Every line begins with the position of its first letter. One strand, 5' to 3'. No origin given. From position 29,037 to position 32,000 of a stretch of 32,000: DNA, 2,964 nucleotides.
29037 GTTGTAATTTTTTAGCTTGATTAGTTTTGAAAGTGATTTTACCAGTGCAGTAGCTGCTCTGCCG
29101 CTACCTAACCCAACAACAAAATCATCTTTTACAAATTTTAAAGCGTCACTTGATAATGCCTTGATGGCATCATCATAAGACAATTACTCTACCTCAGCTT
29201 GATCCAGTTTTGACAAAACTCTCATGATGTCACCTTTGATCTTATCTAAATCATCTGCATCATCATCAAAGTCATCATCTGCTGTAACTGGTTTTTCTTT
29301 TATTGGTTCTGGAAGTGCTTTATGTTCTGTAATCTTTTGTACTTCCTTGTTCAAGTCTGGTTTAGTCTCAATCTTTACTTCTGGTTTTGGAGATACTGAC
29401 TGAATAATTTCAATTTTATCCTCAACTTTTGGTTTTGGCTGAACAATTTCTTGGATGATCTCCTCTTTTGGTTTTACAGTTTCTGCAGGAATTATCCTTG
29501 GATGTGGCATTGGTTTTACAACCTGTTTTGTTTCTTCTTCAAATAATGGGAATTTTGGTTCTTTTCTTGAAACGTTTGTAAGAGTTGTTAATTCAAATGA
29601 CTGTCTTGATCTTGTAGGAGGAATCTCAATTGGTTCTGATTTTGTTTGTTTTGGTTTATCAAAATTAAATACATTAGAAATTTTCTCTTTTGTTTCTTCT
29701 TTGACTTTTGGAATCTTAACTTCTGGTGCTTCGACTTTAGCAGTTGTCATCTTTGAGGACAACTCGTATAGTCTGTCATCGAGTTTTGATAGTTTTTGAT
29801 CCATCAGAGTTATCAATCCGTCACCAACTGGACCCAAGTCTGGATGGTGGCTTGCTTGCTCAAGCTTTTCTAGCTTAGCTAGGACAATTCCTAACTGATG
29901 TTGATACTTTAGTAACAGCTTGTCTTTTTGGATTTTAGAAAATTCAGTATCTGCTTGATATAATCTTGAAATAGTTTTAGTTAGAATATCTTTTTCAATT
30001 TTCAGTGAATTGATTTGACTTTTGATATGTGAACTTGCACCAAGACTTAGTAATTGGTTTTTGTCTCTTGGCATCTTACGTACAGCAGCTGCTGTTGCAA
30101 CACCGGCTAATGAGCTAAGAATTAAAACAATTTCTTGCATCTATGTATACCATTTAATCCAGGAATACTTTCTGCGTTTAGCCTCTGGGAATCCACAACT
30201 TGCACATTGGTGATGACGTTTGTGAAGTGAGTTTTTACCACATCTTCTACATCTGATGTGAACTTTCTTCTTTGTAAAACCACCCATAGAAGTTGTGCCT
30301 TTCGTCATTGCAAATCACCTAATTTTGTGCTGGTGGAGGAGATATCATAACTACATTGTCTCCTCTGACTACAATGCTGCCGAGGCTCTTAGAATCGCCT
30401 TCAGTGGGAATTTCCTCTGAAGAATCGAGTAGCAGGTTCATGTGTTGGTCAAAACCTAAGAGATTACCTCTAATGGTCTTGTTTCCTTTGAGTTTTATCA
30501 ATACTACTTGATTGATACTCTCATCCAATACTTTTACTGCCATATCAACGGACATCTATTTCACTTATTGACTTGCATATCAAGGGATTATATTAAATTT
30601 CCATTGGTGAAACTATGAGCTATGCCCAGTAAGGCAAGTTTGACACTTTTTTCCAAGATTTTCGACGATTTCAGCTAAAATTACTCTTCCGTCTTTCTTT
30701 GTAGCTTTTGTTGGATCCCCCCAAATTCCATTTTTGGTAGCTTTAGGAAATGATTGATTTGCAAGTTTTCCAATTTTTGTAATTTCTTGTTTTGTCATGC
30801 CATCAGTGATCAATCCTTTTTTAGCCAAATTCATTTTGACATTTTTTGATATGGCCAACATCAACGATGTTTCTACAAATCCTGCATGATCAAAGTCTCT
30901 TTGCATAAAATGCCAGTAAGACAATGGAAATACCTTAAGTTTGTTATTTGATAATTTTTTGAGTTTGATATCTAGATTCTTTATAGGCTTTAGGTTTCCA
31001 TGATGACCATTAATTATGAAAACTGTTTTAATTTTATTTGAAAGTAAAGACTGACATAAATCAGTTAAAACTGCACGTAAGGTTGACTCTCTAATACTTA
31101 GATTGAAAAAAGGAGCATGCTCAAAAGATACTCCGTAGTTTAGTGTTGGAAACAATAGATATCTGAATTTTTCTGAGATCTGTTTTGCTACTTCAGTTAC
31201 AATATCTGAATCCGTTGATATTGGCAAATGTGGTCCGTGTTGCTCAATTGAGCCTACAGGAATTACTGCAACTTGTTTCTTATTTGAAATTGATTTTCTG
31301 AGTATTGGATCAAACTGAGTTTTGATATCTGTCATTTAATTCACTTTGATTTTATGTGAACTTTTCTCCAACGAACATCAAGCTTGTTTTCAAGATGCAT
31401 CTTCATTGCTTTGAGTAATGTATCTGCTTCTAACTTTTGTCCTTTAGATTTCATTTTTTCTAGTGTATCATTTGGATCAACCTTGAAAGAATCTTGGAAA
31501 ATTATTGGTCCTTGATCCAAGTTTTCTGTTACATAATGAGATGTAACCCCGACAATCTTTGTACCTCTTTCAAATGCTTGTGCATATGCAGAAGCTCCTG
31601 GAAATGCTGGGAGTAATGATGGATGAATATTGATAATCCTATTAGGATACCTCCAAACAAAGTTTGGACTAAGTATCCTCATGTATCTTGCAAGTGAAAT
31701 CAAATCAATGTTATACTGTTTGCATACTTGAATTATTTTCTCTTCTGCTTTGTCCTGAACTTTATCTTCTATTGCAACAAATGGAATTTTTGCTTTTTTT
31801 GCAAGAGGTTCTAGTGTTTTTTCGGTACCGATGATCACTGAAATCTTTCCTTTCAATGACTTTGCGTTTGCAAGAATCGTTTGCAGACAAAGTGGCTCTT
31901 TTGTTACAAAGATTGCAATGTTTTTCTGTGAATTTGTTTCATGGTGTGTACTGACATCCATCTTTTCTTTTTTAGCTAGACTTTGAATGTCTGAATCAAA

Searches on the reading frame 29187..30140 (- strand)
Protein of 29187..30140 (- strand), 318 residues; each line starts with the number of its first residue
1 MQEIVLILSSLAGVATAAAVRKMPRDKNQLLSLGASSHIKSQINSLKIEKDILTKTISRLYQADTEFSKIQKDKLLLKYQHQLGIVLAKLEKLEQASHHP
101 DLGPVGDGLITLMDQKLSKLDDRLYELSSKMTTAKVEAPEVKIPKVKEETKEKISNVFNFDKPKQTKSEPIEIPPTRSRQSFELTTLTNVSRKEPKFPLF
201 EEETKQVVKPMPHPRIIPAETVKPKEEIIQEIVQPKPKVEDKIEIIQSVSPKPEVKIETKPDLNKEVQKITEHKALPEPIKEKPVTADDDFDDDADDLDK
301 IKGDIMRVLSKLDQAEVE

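Call 54: search_protein_families(library=pfam, proteins=[window:29187-30140:-], max_evalue=0.01)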
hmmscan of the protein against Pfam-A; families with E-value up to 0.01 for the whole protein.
window:29187-30140:- (318 aa): 1 family
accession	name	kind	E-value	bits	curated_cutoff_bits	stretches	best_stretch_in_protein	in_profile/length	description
PF00700.27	Flagellin_C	-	0.0087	16.8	23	0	33-95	18-80/86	Bacterial flagellin C-terminal helical region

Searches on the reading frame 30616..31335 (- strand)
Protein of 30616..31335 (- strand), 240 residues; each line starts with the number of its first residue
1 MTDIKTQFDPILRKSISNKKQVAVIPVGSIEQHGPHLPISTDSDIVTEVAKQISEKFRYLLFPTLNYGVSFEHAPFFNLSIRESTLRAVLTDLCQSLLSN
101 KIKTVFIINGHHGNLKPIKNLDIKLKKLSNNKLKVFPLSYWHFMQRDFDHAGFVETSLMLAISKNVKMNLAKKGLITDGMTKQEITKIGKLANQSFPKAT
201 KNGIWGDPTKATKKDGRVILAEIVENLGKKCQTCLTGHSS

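Call 54: search_protein_families(library=pfam, proteins=[window:30616-31335:-], max_evalue=0.01)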
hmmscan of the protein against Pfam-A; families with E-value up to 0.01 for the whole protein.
window:30616-31335:- (240 aa): 1 family
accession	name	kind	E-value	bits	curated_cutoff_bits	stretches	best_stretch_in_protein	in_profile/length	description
PF02633.19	Creatininase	-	3.8e-50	171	31.3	1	17-229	12-236/238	Creatinine amidohydrolase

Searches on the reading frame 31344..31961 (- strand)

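Call 54: search_protein_families(library=pfam, proteins=[window:31344-31961:-], max_evalue=0.01)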
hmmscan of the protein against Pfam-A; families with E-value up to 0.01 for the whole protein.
window:31344-31961:- (206 aa): 1 family
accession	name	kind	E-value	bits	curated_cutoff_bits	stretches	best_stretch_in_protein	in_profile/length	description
PF00551.24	Formyl_trans_N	-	2.8e-45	154.7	26.1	1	13-185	1-180/181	Formyl transferase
